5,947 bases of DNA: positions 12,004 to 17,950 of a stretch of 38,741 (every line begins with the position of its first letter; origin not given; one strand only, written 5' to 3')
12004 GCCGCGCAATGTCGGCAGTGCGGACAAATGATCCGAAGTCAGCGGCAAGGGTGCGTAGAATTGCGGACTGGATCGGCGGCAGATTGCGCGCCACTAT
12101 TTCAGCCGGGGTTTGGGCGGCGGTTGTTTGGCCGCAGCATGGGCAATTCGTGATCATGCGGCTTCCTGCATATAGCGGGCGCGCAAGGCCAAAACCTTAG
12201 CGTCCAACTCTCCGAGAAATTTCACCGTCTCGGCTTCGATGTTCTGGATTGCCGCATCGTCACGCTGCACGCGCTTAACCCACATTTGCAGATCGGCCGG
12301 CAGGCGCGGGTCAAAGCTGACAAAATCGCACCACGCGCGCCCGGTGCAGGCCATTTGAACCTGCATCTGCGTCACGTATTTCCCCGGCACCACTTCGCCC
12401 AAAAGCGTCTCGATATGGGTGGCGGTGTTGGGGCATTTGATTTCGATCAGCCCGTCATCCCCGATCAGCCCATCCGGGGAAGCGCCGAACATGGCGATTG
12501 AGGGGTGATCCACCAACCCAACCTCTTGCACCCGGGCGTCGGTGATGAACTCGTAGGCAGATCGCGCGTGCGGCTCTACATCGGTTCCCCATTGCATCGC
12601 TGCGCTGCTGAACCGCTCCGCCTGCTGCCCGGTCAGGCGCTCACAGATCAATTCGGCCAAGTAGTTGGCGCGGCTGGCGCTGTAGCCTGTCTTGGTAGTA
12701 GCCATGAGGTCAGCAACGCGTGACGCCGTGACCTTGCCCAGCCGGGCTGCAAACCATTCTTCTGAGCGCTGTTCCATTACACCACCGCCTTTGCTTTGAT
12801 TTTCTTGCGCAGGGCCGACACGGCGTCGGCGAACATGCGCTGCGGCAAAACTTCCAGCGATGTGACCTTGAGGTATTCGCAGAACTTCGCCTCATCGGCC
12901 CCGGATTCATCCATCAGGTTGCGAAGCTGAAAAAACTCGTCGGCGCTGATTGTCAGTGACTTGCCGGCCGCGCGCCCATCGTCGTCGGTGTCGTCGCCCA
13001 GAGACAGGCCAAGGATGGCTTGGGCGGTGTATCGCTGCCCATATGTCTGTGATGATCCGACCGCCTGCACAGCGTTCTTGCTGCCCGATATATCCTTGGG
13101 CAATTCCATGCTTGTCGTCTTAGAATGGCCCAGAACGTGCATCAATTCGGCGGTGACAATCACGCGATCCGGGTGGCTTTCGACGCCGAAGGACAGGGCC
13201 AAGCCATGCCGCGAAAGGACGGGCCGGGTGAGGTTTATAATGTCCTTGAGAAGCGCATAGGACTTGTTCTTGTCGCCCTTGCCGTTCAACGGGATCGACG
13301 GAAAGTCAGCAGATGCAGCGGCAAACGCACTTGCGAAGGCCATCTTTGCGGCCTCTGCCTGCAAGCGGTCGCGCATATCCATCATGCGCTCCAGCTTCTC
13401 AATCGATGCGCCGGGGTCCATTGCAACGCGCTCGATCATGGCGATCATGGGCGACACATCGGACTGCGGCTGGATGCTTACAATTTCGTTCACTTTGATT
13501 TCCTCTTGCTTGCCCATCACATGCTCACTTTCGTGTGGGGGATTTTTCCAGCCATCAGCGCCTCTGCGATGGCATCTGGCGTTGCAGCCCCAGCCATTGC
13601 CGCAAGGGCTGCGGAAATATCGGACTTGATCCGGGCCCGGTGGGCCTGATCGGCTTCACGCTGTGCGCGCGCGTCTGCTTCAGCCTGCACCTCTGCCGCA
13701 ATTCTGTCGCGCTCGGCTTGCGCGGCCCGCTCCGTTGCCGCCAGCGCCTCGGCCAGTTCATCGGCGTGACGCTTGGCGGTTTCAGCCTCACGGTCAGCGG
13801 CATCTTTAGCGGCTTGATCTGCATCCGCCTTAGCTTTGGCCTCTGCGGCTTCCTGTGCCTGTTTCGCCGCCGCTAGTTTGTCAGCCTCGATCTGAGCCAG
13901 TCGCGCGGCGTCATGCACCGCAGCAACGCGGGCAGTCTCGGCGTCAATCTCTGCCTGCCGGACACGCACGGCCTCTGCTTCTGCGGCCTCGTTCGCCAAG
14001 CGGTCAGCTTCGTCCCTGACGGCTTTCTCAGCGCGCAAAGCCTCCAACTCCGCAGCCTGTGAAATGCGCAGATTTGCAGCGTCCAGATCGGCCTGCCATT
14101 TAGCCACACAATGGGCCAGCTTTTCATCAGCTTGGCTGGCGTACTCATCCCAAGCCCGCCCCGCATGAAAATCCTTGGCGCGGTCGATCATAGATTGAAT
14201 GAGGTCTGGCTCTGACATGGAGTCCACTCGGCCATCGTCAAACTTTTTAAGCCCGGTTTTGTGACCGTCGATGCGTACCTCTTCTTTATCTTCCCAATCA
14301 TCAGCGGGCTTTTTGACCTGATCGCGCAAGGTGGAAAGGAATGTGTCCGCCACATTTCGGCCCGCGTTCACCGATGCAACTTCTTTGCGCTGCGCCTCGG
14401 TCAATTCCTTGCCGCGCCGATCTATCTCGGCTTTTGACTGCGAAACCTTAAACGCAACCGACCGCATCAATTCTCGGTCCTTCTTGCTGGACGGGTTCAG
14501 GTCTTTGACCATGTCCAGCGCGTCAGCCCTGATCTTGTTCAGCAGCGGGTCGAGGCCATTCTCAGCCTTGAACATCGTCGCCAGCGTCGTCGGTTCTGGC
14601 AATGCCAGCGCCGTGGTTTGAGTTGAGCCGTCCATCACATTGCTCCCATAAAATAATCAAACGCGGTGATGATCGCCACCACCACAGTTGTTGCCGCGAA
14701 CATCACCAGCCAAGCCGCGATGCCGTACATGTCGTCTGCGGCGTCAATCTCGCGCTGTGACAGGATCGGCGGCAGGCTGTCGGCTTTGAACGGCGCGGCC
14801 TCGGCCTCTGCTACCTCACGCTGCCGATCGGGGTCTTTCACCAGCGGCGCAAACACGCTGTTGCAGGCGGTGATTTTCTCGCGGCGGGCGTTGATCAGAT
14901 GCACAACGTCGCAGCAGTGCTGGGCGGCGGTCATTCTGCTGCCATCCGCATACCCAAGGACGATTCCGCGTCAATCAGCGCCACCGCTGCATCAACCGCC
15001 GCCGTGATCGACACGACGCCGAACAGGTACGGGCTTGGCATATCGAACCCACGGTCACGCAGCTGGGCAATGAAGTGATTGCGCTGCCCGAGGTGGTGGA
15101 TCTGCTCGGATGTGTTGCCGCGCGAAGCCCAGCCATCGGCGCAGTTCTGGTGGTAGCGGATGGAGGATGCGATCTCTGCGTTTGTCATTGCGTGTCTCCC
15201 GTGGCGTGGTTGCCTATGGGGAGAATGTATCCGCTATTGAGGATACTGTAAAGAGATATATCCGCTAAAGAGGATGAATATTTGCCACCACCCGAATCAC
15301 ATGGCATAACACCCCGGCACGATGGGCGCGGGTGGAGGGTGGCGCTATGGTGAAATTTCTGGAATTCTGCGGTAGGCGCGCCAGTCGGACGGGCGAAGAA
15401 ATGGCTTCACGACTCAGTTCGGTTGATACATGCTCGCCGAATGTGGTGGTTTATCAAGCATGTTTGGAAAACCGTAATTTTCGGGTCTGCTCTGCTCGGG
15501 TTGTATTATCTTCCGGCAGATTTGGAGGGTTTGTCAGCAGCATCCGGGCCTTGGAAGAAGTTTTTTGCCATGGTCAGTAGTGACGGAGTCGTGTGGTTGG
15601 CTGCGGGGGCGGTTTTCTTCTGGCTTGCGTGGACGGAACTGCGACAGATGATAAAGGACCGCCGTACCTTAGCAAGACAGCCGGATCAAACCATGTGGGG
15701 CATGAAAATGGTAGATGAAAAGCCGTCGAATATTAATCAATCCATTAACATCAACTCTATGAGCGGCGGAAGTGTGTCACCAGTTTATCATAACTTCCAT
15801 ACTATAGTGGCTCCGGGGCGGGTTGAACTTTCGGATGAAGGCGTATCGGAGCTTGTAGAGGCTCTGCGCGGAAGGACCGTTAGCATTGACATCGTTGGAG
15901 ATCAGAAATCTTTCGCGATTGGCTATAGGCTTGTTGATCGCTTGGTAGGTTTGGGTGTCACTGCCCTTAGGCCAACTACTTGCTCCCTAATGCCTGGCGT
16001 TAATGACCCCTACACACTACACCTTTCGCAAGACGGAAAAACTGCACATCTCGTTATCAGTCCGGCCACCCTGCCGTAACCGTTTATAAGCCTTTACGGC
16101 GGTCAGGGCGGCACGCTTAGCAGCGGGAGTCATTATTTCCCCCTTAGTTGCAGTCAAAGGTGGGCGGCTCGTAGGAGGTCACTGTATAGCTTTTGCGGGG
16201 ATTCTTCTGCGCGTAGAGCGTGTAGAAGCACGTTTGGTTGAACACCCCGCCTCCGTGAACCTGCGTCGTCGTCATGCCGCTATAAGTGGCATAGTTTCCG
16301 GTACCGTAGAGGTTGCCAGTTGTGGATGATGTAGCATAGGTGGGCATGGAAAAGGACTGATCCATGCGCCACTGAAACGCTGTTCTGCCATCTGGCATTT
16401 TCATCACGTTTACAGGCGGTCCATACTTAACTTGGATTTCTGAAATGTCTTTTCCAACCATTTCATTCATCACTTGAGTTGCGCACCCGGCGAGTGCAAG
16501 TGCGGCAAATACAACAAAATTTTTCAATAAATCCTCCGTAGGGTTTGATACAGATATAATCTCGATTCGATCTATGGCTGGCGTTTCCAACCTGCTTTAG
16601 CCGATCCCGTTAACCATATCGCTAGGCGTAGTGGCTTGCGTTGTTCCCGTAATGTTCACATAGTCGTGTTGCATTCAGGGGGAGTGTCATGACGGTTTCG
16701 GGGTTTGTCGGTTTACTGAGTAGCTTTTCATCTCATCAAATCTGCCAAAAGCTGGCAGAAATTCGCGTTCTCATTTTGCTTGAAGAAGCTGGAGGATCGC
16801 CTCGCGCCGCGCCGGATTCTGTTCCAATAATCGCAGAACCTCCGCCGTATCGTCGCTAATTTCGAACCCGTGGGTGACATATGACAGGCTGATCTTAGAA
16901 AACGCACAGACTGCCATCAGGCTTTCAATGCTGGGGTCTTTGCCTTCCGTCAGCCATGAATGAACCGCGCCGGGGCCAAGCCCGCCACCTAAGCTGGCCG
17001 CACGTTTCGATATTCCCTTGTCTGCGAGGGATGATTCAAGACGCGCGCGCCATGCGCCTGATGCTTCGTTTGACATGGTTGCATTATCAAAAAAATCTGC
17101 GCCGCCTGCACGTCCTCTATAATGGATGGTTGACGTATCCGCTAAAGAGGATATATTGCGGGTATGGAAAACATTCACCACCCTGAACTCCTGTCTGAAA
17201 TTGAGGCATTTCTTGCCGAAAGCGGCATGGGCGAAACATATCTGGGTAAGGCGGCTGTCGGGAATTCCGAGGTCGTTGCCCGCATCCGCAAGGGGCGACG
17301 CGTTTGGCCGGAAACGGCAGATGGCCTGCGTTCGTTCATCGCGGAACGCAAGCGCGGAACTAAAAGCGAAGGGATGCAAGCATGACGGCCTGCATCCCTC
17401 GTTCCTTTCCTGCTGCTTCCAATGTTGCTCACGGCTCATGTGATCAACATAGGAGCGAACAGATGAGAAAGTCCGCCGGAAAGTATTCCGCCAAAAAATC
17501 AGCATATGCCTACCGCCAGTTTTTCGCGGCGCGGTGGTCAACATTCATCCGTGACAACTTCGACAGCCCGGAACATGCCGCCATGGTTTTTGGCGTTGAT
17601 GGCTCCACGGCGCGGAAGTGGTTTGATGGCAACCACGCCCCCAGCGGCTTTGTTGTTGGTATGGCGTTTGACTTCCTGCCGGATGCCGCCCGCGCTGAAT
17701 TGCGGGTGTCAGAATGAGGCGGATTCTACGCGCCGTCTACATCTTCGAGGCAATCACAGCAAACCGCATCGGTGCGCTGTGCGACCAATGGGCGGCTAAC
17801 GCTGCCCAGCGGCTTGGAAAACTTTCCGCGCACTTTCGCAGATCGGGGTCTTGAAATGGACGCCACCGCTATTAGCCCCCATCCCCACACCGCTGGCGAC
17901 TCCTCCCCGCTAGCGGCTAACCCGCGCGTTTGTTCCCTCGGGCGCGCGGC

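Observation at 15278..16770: AT-rich two-gene moron (2-TM protein plus BamE-like lipoprotein) in the rexAB slot between O-L and the repressor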

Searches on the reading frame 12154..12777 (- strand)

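Call 27: search_protein_families(library=pfam, proteins=[window:12154-12777:-], max_evalue=0.01)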
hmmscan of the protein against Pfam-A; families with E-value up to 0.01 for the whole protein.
window:12154-12777:- (207 aa): 1 family
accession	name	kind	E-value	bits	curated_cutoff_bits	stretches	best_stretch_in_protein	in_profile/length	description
PF09588.16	YqaJ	-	2.9e-31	109.2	22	1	7-147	1-149/150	YqaJ-like viral recombinase domain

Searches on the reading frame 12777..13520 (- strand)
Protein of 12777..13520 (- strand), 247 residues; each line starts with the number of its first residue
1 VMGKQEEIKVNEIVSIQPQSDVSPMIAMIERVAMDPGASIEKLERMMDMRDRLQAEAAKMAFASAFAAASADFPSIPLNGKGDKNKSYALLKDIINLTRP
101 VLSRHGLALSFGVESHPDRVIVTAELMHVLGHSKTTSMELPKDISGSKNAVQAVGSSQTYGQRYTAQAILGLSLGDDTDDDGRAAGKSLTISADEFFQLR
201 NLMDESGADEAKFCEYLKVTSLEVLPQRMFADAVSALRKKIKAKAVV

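Call 27: search_protein_families(library=pfam, proteins=[window:12777-13520:-], max_evalue=0.01)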
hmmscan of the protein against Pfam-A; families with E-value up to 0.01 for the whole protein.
window:12777-13520:- (247 aa): 1 family
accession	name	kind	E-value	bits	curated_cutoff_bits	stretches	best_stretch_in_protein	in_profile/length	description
PF04404.17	ERF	-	3.3e-12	47.1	25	1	63-185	2-129/153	ERF superfamily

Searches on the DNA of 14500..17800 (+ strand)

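Call 6: search_dna_similar(query=window:14500-17800:+, collection=phages, mode=distant)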
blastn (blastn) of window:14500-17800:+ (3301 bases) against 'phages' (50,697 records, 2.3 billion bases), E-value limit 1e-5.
Records with a match: 2; places in all: 2; records where one place covers at least 80% of the query: 0.
Best place of each record, by identity: 60-80% 2.
By first word of the organism name: Agrobacterium 2.
By host as written in the record: Agrobacterium tumefaciens C58 2.
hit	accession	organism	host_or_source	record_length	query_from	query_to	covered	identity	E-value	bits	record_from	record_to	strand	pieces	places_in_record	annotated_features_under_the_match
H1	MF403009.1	Agrobacterium phage Atu_ph08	Agrobacterium tumefaciens C58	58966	2607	2772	5%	68.1%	4e-6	62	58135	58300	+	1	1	hypothetical protein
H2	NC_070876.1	Agrobacterium phage Atu_ph08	Agrobacterium tumefaciens C58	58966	2607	2772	5%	68.1%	4e-6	62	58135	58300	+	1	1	hypothetical protein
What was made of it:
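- Tried and rejected: DNA similarity of the region to known phages is limited to a 166-bp weak hit to Agrobacterium phage Atu_ph08, inside the next gene (call 6).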

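Call 93: search_rna_families(source=window, start=14900, end=17600, threshold=evalue, max_evalue=1)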
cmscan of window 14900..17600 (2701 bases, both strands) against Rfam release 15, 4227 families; matches with E-value up to 1: 0.
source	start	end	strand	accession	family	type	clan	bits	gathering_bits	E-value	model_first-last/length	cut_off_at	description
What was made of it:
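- Tried and rejected: Rfam found nothing in 14900-17600 (call 93).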

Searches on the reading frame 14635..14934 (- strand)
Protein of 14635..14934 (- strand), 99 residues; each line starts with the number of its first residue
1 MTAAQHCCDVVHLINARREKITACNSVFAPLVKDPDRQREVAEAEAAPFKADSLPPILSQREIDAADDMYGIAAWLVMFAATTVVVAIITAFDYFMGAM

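Call 4: search_protein_families(library=pfam, proteins=[window:14635-14934:-], max_evalue=1)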
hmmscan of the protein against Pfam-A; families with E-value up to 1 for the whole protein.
window:14635-14934:- (99 aa): 2 families
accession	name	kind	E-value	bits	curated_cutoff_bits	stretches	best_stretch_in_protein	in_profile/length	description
PF02989.19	DUF228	-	0.054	13.7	25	1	62-95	85-118/182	Lyme disease proteins of unknown function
PF16938.10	Phage_holin_Dp1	-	0.07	13.9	25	1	78-98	32-52/63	Putative phage holin Dp-1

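Call 5: search_protein_families(library=phrogs, proteins=[window:14635-14934:-], max_evalue=1)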
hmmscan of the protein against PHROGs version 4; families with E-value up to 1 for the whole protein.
window:14635-14934:- (99 aa): 1 family
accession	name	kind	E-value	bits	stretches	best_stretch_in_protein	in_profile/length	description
phrog_12535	-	unknown function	0.98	10.6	1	69-97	1-29/93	-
